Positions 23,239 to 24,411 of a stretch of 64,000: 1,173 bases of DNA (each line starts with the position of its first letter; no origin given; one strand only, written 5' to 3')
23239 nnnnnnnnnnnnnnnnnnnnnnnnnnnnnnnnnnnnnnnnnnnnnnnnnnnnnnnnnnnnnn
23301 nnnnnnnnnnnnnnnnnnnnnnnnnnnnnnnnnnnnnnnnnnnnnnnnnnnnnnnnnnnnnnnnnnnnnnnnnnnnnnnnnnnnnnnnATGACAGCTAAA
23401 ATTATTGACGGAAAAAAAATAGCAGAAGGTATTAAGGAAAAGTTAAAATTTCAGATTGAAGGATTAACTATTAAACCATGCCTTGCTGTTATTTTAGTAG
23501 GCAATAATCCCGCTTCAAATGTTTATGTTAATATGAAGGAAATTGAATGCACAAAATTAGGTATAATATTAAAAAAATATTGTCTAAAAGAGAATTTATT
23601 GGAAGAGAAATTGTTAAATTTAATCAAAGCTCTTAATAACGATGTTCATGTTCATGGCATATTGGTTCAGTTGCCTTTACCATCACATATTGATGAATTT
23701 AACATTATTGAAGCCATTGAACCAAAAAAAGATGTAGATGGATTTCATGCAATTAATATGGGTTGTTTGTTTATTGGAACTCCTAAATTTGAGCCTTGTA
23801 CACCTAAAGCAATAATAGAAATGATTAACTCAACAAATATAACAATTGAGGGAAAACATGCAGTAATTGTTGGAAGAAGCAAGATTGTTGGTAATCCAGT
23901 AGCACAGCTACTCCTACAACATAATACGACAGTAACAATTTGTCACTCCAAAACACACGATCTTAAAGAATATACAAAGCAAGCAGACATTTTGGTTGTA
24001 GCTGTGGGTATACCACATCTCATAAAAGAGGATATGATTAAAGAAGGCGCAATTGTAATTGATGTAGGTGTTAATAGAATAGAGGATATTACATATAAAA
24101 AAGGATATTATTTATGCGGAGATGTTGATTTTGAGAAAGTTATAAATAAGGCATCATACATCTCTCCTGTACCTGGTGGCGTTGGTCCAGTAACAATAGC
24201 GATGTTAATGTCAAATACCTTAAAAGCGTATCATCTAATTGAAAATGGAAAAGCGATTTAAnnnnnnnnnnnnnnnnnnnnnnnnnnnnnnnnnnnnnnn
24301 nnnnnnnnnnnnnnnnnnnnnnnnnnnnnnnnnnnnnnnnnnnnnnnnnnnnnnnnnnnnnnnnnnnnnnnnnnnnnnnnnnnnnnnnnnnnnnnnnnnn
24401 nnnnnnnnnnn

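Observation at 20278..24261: Folate one-carbon enzymes (FolD plus 5-formyl-THF cyclo-ligase) embedded with a de-N-acetylase and a sugar N-formyltransferase inside a nonulosonic-acid operon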

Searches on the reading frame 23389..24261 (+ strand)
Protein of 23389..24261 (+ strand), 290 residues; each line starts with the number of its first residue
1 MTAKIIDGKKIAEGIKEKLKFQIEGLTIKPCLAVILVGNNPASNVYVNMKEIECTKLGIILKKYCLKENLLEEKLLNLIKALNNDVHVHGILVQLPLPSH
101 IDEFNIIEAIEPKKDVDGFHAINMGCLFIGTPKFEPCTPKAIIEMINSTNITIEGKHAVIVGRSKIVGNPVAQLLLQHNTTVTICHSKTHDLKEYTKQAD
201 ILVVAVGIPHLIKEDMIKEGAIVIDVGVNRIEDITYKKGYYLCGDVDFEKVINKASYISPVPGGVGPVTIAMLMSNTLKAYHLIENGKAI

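Call 7: search_protein_families(library=pfam, proteins=[window:23389-24258:+], max_evalue=0.01)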
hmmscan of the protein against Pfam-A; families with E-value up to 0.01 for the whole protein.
window:23389-24258:+ (290 aa): 3 families
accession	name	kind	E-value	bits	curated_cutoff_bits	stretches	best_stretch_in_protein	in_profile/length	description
PF02882.25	THF_DHG_CYH_C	-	3.7e-69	231.6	27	1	120-281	1-156/160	Tetrahydrofolate dehydrogenase/cyclohydrolase, NAD(P)-binding domain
PF00763.28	THF_DHG_CYH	-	7.6e-39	133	32.8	1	6-117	1-115/115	Tetrahydrofolate dehydrogenase/cyclohydrolase, catalytic domain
PF01262.27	AlaDh_PNT_C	-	0.0049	16.8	23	1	179-229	73-131/214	Alanine dehydrogenase/PNT, C-terminal domain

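Call 8: search_protein_families(library=ncbifam, proteins=[window:23389-24258:+], max_evalue=0.001)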
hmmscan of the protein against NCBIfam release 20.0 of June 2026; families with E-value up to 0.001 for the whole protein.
window:23389-24258:+ (290 aa): 31 families (the best 25 are shown)
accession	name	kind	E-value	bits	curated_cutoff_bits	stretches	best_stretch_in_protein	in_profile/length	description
NF010786.0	PRK14189.1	subfamily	3.8e-107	357.6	421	1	1-280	1-277/285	bifunctional methylenetetrahydrofolate dehydrogenase/methenyltetrahydrofolate cyclohydrolase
NF008058.0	PRK10792.1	equivalog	3.2e-105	351.2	355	1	1-283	1-281/285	bifunctional methylenetetrahydrofolate dehydrogenase/methenyltetrahydrofolate cyclohydrolase FolD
NF010787.0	PRK14191.1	equivalog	9e-105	349.9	423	1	4-282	2-278/285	bifunctional methylenetetrahydrofolate dehydrogenase/methenyltetrahydrofolate cyclohydrolase FolD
NF010785.0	PRK14188.1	subfamily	9.2e-104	346.5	396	1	1-285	1-290/297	bifunctional methylenetetrahydrofolate dehydrogenase/methenyltetrahydrofolate cyclohydrolase FolD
NF010773.0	PRK14176.1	equivalog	1.3e-102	343.1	437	1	3-280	8-282/287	bifunctional 5,10-methylene-tetrahydrofolate dehydrogenase/ 5,10-methylene-tetrahydrofolate cyclohydrolase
NF010776.0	PRK14179.1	equivalog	3.1e-102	341.5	445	1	3-280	2-277/284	bifunctional methylenetetrahydrofolate dehydrogenase/methenyltetrahydrofolate cyclohydrolase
NF010783.0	PRK14186.1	equivalog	1.7e-101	339.3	333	1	2-283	1-284/297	bifunctional methylenetetrahydrofolate dehydrogenase/methenyltetrahydrofolate cyclohydrolase FolD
NF010781.0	PRK14184.1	equivalog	2.5e-99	332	438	1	4-282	2-281/286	bifunctional 5,10-methylene-tetrahydrofolate dehydrogenase/ 5,10-methylene-tetrahydrofolate cyclohydrolase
NF010771.0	PRK14174.1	equivalog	5.7e-99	331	530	1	4-285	2-293/295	bifunctional 5,10-methylene-tetrahydrofolate dehydrogenase/ 5,10-methylene-tetrahydrofolate cyclohydrolase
NF010764.0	PRK14167.1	subfamily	3.5e-98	328.4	477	1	3-283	2-288/297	bifunctional 5,10-methylene-tetrahydrofolate dehydrogenase/ 5,10-methylene-tetrahydrofolate cyclohydrolase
NF010780.0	PRK14183.1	equivalog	4.7e-98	327.9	480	1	4-282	2-278/283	bifunctional 5,10-methylene-tetrahydrofolate dehydrogenase/ 5,10-methylene-tetrahydrofolate cyclohydrolase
NF010770.0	PRK14173.1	equivalog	5.1e-97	324.5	411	1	1-283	1-280/287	bifunctional 5,10-methylene-tetrahydrofolate dehydrogenase/ 5,10-methylene-tetrahydrofolate cyclohydrolase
NF010767.0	PRK14170.1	equivalog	6e-96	320.8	559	1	4-282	3-278/284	bifunctional methylenetetrahydrofolate dehydrogenase/methenyltetrahydrofolate cyclohydrolase FolD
NF010775.0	PRK14178.1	equivalog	6.9e-95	317.5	465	1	5-281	2-271/279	bifunctional methylenetetrahydrofolate dehydrogenase/methenyltetrahydrofolate cyclohydrolase FolD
NF010784.0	PRK14187.1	equivalog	2.1e-94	316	486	1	1-280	1-283/300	bifunctional methylenetetrahydrofolate dehydrogenase/methenyltetrahydrofolate cyclohydrolase FolD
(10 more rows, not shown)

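Call 13: find_encoding_contigs(protein=window:23389-24261:+, flank=10000, max_places=6)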
Protein window:23389-24261:+ (290 aa): 24 contigs read that carry it; 6 places shown.
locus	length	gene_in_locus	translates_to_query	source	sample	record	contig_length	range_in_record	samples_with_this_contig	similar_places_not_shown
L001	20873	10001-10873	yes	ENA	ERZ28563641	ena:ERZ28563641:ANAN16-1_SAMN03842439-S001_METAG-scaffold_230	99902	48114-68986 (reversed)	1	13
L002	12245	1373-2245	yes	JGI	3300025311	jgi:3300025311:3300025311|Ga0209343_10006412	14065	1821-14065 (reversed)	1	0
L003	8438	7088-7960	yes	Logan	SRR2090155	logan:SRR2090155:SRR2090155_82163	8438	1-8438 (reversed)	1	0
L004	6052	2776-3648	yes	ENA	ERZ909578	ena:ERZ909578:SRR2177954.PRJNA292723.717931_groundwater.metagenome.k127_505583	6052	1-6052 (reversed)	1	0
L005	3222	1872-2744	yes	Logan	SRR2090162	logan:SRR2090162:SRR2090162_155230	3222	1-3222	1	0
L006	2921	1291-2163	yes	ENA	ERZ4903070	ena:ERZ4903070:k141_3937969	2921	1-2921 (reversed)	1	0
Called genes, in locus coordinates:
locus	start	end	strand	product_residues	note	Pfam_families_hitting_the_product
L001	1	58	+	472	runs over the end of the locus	PF02310:B12-binding, PF04055:Radical_SAM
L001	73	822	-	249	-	PF03141:Methyltransf_29 (weak), PF05219:DREV, PF01209:Ubie_methyltran, PF13489:Methyltransf_23, PF13847:Methyltransf_31, PF08241:Methyltransf_11, PF08242:Methyltransf_12, PF13649:Methyltransf_25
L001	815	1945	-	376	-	PF01053:Cys_Met_Meta_PP (weak), PF00155:Aminotran_1_2 (weak), PF00266:Aminotran_5, PF01041:DegT_DnrJ_EryC1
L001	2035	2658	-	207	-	PF25087:GMPPB_C (faint), PF25084:LbH_EIF2B (weak), PF00132:Hexapep, PF14602:Hexapep_2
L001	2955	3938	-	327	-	PF01408:GFO_IDH_MocA, PF22725:GFO_IDH_MocA_C3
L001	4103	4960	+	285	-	PF13424:TPR_12 (faint)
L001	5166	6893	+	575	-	PF02348:CTP_transf_3, PF03102:NeuB, PF08666:SAF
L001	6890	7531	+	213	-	PF02585:PIG-L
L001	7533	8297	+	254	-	PF00551:Formyl_trans_N, PF02911:Formyl_trans_C (weak)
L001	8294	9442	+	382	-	PF02350:Epimerase_2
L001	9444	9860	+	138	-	PF01812:5-FTHF_cyc-lig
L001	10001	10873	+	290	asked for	PF00763:THF_DHG_CYH, PF02882:THF_DHG_CYH_C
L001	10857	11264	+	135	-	PF25084:LbH_EIF2B (faint), PF25087:GMPPB_C (faint), PF00132:Hexapep, PF14602:Hexapep_2 (weak)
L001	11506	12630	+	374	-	PF01041:DegT_DnrJ_EryC1, PF00266:Aminotran_5, PF01053:Cys_Met_Meta_PP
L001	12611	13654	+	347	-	PF00106:adh_short (weak), PF01073:3Beta_HSD, PF01370:Epimerase, PF02719:Polysacc_synt_2, PF04321:RmlD_sub_bind, PF05368:NmrA (weak), PF13460:NAD_binding_10, PF16363:GDP_Man_Dehyd, +1 more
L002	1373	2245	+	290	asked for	PF00763:THF_DHG_CYH, PF02882:THF_DHG_CYH_C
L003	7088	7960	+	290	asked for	PF00763:THF_DHG_CYH, PF02882:THF_DHG_CYH_C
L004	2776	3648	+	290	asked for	PF00763:THF_DHG_CYH, PF02882:THF_DHG_CYH_C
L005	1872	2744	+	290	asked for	PF00763:THF_DHG_CYH, PF02882:THF_DHG_CYH_C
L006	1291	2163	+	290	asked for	PF00763:THF_DHG_CYH, PF02882:THF_DHG_CYH_C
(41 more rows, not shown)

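Call 37: find_homologous_proteins(query=window:23389-24258:+, max_evalue=1e-20)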
Query window:23389-24258:+ (290 aa): 8000 proteins with E <= 1e-20 among 8000 candidates; the best 120 are listed.
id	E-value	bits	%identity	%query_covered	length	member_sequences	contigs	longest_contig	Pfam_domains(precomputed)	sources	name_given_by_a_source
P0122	1.9e-184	629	99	100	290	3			PF02882.26,PF00763.29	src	-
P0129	1.6e-146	505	80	99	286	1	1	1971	PF02882.26,PF00763.29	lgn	-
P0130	1.5e-118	413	64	99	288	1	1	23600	PF02882.26,PF00763.29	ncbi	-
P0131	1.0e-109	384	64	97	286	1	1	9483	PF02882.26,PF00763.29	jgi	-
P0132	2.3e-109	383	64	98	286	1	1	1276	PF02882.26,PF00763.29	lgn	-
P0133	4.9e-107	375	61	98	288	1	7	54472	PF02882.26,PF00763.29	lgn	-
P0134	3.2e-104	366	61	96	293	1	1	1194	PF02882.26,PF00763.29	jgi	jgi:methylenetetrahydrofolate dehydrogenase (NADP+)/methenyltetrahydrofolate cyclohydrolase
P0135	7.9e-104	365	61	97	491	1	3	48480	PF02882.26,PF00551.25,PF00763.29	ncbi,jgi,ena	-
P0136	3.3e-101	356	62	96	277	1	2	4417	PF02882.26,PF00763.29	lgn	-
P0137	1.1e-98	348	60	96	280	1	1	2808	PF02882.26,PF00670.28,PF00763.29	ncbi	-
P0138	1.1e-95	338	59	96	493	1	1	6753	PF01812.27,PF02882.26,PF00763.29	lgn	-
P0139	6.2e-95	336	58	97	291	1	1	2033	PF02882.26,PF00763.29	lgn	-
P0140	4.4e-94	333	56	98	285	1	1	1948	PF02882.26,PF00763.29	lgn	-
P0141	7.1e-94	332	57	98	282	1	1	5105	PF02882.26,PF00763.29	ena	-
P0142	1.1e-93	332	60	97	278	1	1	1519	PF02882.26,PF00763.29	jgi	-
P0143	1.2e-93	331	58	98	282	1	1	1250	PF02882.26,PF00763.29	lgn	-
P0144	2.4e-93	330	58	98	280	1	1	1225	PF02882.26,PF00763.29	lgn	-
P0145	2.5e-93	330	58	97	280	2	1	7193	PF02882.26,PF00763.29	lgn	-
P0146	3.6e-93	330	57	97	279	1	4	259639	PF02882.26,PF00763.29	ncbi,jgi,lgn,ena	-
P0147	3.9e-93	330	58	97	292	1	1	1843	PF02882.26,PF00763.29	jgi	-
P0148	4.0e-93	330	61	98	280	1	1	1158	PF02882.26,PF00763.29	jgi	-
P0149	4.2e-93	330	58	96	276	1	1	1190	PF02882.26,PF00763.29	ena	-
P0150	5.7e-93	329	57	97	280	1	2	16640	PF02882.26,PF00763.29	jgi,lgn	-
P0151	9.7e-93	328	57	95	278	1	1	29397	PF02882.26,PF00763.29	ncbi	-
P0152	1.0e-92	328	56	98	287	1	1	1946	PF02882.26,PF00763.29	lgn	-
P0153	1.1e-92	328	59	98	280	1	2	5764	PF02882.26,PF00763.29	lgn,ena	-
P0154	1.2e-92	328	56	98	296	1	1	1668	PF02882.26,PF00763.29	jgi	-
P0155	1.6e-92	328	56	98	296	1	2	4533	PF02882.26,PF00763.29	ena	-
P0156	1.9e-92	328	59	97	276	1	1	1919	PF02882.26,PF00763.29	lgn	-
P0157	1.9e-92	328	58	95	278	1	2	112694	PF02882.26,PF00763.29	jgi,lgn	jgi:methylenetetrahydrofolate dehydrogenase (NADP+)/methenyltetrahydrofolate cyclohydrolase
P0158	2.4e-92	327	55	99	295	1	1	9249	PF02882.26,PF00763.29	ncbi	-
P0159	2.8e-92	327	58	97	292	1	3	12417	PF02882.26,PF00763.29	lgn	-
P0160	3.2e-92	327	58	98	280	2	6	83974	PF02882.26,PF00763.29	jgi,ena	-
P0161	3.7e-92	327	57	97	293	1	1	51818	PF02882.26,PF00763.29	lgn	-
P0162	3.8e-92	327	59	98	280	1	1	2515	PF02882.26,PF00763.29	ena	-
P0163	4.9e-92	326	57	97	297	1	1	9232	PF02882.26,PF00763.29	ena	-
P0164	6.2e-92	326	57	91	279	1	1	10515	PF02882.26,PF00763.29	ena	-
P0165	7.9e-92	326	55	98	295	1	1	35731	PF02882.26,PF00763.29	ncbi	-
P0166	8.0e-92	325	58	99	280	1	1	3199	PF02882.26,PF00763.29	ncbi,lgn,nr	ncbi:bifunctional methylenetetrahydrofolate dehydrogenase/methenyltetrahydrofolate cyclohydrolase Fo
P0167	1.1e-91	325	56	96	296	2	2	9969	PF02882.26,PF00763.29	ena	-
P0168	1.2e-91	325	57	97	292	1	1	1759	PF02882.26,PF00763.29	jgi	-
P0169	1.2e-91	325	57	96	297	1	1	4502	PF02882.26,PF00763.29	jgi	-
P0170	1.7e-91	324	56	98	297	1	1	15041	PF02882.26,PF00763.29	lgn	-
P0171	1.8e-91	324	56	98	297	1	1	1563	PF02882.26,PF00763.29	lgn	-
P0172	1.9e-91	324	56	98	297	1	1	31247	PF02882.26,PF00763.29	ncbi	-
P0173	2.0e-91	324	56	98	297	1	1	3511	PF02882.26,PF00763.29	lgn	-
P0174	2.1e-91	324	57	96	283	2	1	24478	PF02882.26,PF00763.29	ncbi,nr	ncbi:MAG: bifunctional methylenetetrahydrofolate dehydrogenase/methenyltetrahydrofolate cyclohydrola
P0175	2.7e-91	324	57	95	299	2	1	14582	PF02882.26,PF00763.29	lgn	-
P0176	3.1e-91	324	55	96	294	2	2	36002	PF02882.26,PF00763.29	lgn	-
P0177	3.7e-91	323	57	97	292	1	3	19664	PF02882.26,PF00763.29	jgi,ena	-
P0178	4.2e-91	323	58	97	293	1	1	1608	PF02882.26,PF00763.29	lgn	-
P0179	4.4e-91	323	54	98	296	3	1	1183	PF02882.26,PF00763.29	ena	-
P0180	4.4e-91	323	56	97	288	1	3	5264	PF02882.26,PF00763.29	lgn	-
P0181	4.4e-91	323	56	97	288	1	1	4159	PF02882.26,PF00763.29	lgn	-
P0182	4.6e-91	323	56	97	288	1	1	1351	PF02882.26,PF00763.29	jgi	jgi:methylenetetrahydrofolate dehydrogenase (NADP+)/methenyltetrahydrofolate cyclohydrolase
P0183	4.9e-91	323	56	96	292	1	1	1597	PF02882.26,PF00763.29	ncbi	-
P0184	4.9e-91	323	57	97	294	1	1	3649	PF02882.26,PF00763.29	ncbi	-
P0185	5.8e-91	323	57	97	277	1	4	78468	PF02882.26,PF00763.29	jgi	jgi:methylenetetrahydrofolate dehydrogenase (NADP+) / methenyltetrahydrofolate cyclohydrolase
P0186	8.5e-91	322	54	97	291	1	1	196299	PF02882.26,PF00763.29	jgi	jgi:methylenetetrahydrofolate dehydrogenase (NADP+) / methenyltetrahydrofolate cyclohydrolase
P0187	8.6e-91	322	57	98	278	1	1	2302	PF02882.26,PF00763.29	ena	-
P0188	9.1e-91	322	55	96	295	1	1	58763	PF02882.26,PF00763.29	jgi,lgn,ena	-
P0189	9.4e-91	322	58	98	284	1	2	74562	PF02882.26,PF00763.29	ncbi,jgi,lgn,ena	-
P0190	1.2e-90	322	53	98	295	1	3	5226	PF02882.26,PF00763.29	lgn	-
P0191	1.3e-90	321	56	97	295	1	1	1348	PF02882.26,PF00763.29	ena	-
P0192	1.4e-90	321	58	96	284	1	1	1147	PF02882.26,PF00763.29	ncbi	-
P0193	1.5e-90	321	54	97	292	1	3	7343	PF02882.26,PF00763.29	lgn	-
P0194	2.2e-90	321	55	97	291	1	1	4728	PF02882.26,PF00763.29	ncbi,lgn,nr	ncbi:MAG: bifunctional methylenetetrahydrofolate dehydrogenase/methenyltetrahydrofolate cyclohydrola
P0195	2.4e-90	321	58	95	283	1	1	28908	PF02882.26,PF00763.29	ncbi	-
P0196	2.5e-90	321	55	97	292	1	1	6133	PF02882.26,PF00763.29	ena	-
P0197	2.6e-90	321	54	99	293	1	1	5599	PF02882.26,PF00763.29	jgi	jgi:methylenetetrahydrofolate dehydrogenase (NADP+)/methenyltetrahydrofolate cyclohydrolase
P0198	2.8e-90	320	56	98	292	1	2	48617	PF02882.26,PF00763.29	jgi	jgi:methylenetetrahydrofolate dehydrogenase (NADP+) / methenyltetrahydrofolate cyclohydrolase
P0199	2.8e-90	320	55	98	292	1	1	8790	PF02882.26,PF00763.29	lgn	-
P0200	3.3e-90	320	56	97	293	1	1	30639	PF02882.26,PF00763.29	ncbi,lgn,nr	ncbi:MAG: bifunctional methylenetetrahydrofolate dehydrogenase/methenyltetrahydrofolate cyclohydrola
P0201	3.3e-90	320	57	97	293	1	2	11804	PF02882.26,PF00763.29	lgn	-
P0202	3.3e-90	320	54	97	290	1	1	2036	PF02882.26,PF00763.29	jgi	jgi:methylenetetrahydrofolate dehydrogenase (NADP+)/methenyltetrahydrofolate cyclohydrolase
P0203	3.5e-90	320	56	96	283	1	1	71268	PF02882.26,PF00763.29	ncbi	-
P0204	3.7e-90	320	53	96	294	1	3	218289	PF02882.26,PF00763.29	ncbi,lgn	-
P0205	3.8e-90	320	54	100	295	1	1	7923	PF02882.26,PF00763.29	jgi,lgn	-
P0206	3.8e-90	320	56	97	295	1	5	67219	PF02882.26,PF00763.29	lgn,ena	-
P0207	3.9e-90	320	54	100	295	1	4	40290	PF02882.26,PF00763.29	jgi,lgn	-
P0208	4.2e-90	320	56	95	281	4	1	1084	PF02882.26,PF00763.29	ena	-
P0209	4.2e-90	320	55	96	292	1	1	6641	PF02882.26,PF00763.29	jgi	-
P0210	4.4e-90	320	58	96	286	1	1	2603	PF02882.26,PF00763.29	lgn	-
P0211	4.5e-90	320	56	97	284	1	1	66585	PF02882.26,PF00763.29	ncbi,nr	ncbi:MAG: bifunctional methylenetetrahydrofolate dehydrogenase/methenyltetrahydrofolate cyclohydrola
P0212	5.0e-90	320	53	96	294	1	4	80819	PF02882.26,PF00763.29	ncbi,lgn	ncbi:bifunctional methylenetetrahydrofolate dehydrogenase/methenyltetrahydrofolate cyclohydrolase [C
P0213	5.1e-90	320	57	97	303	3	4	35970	PF02882.26,PF00763.29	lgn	-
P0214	5.3e-90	320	55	95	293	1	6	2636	PF02882.26,PF00763.29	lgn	-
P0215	5.4e-90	319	56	97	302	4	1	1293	PF02882.26,PF00763.29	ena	-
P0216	5.6e-90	319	58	97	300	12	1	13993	PF02882.26,PF00763.29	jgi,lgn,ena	-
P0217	5.6e-90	319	54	100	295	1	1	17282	PF02882.26,PF00763.29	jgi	-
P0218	5.7e-90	319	55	96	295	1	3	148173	PF02882.26,PF00763.29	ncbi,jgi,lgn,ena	jgi:methylenetetrahydrofolate dehydrogenase (NADP+)/methenyltetrahydrofolate cyclohydrolase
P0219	6.0e-90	319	59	97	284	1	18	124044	PF02882.26,PF00763.29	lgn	-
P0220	6.2e-90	319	56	97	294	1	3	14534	PF02882.26,PF00763.29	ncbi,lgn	ncbi:MAG: bifunctional methylenetetrahydrofolate dehydrogenase/methenyltetrahydrofolate cyclohydrola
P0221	6.4e-90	319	56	97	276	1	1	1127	PF02882.26,PF00763.29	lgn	-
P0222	7.1e-90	319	57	96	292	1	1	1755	PF02882.26,PF00763.29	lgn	-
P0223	7.2e-90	319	58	98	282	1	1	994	PF02882.26,PF00763.29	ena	-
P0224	7.5e-90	319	56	97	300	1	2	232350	PF02882.26,PF00763.29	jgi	-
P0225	7.7e-90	319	56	97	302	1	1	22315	PF02882.26,PF00763.29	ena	-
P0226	8.5e-90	319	55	97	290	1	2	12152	PF02882.26,PF00763.29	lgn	-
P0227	8.7e-90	319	55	98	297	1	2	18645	PF02882.26,PF00763.29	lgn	-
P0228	9.4e-90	319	54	96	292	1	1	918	PF02882.26,PF00763.29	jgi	jgi:methylenetetrahydrofolate dehydrogenase (NADP+)/methenyltetrahydrofolate cyclohydrolase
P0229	1.0e-89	319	57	96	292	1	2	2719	PF02882.26,PF00763.29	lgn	-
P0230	1.1e-89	318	54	100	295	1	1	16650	PF02882.26,PF00763.29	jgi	-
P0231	1.1e-89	318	55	97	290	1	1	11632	PF02882.26,PF00763.29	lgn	-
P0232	1.2e-89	318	56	97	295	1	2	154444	PF02882.26,PF00763.29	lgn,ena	-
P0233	1.2e-89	318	53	98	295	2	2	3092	PF02882.26,PF00763.29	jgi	jgi:methylenetetrahydrofolate dehydrogenase (NADP+)/methenyltetrahydrofolate cyclohydrolase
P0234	1.2e-89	318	57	99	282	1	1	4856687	PF02882.26,PF00763.29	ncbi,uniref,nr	ncbi:bifunctional methylenetetrahydrofolate dehydrogenase/methenyltetrahydrofolate cyclohydrolase Fo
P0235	1.3e-89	318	58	97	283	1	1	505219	PF02882.26,PF00763.29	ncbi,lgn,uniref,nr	ncbi:methylenetetrahydrofolate dehydrogenase (NADP+)/methenyltetrahydrofolate cyclohydrolase [Caldic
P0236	1.3e-89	318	55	97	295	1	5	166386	PF02882.26,PF00763.29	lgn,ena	-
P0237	1.3e-89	318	56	97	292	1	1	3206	PF02882.26,PF00763.29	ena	-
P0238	1.3e-89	318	55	96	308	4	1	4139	PF02882.26,PF00763.29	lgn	-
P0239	1.4e-89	318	58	95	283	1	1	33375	PF02882.26,PF00763.29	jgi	-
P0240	1.5e-89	318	55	97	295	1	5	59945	PF02882.26,PF00763.29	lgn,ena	-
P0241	1.5e-89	318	56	97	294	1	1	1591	PF02882.26,PF00763.29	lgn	-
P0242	1.6e-89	318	56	97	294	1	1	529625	PF02882.26,PF00763.29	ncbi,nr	ncbi:MAG: bifunctional methylenetetrahydrofolate dehydrogenase/methenyltetrahydrofolate cyclohydrola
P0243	1.7e-89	318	57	97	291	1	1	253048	PF02882.26,PF00763.29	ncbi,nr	ncbi:MAG: bifunctional methylenetetrahydrofolate dehydrogenase/methenyltetrahydrofolate cyclohydrola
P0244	1.7e-89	318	55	97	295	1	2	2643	PF02882.26,PF00763.29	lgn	-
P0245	1.8e-89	318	55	97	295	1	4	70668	PF02882.26,PF00763.29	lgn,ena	-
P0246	1.8e-89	318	56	97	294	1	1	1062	PF02882.26,PF00763.29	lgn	-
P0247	1.9e-89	318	55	97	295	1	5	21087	PF02882.26,PF00763.29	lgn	-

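Call 38: find_encoding_contigs(protein=P0135, flank=10000, max_places=1)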
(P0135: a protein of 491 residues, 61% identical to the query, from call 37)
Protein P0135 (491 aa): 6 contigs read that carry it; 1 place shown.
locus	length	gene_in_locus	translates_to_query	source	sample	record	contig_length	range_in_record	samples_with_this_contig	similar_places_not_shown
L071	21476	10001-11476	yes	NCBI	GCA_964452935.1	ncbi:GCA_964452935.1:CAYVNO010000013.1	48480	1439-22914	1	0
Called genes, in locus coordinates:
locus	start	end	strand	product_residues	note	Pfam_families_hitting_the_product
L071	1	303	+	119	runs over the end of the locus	-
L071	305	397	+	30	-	-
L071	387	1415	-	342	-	PF07714:PK_Tyr_Ser-Thr, PF00069:Pkinase, PF03109:ABC1 (weak)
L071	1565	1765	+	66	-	-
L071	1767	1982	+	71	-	-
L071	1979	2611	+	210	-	-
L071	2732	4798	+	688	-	PF13520:AA_permease_2, PF00324:AA_permease, PF01209:Ubie_methyltran, PF13489:Methyltransf_23, PF08241:Methyltransf_11, PF08242:Methyltransf_12, PF13649:Methyltransf_25, PF13847:Methyltransf_31, +3 more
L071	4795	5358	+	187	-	PF01725:Ham1p_like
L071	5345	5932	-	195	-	-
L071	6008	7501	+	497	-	PF02142:MGS, PF01808:AICARFT_IMPCHas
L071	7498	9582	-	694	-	-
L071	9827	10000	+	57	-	-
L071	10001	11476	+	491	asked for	PF00763:THF_DHG_CYH, PF02882:THF_DHG_CYH_C, PF00551:Formyl_trans_N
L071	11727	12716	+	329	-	-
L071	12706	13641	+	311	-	PF04055:Radical_SAM, PF06968:BATS (weak)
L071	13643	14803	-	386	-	PF07690:MFS_1, PF12832:MFS_1_like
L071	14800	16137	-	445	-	PF03023:MurJ, PF01554:MatE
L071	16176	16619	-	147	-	PF10049:DUF2283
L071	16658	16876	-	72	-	-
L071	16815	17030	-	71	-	-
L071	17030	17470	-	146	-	PF13404:HTH_AsnC-type (weak), PF13412:HTH_24, PF04967:HTH_10 (faint), PF01037:AsnC_trans_reg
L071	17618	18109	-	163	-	PF01613:Flavin_Reduct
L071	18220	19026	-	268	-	PF06691:DUF1189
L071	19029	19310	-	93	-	-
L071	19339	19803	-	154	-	PF13489:Methyltransf_23 (weak), PF13847:Methyltransf_31, PF08241:Methyltransf_11, PF13649:Methyltransf_25, PF01209:Ubie_methyltran (weak)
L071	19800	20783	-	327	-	PF02005:TRM, PF05175:MTS (weak), PF02005:TRM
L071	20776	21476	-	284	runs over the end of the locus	PF02498:Bro-N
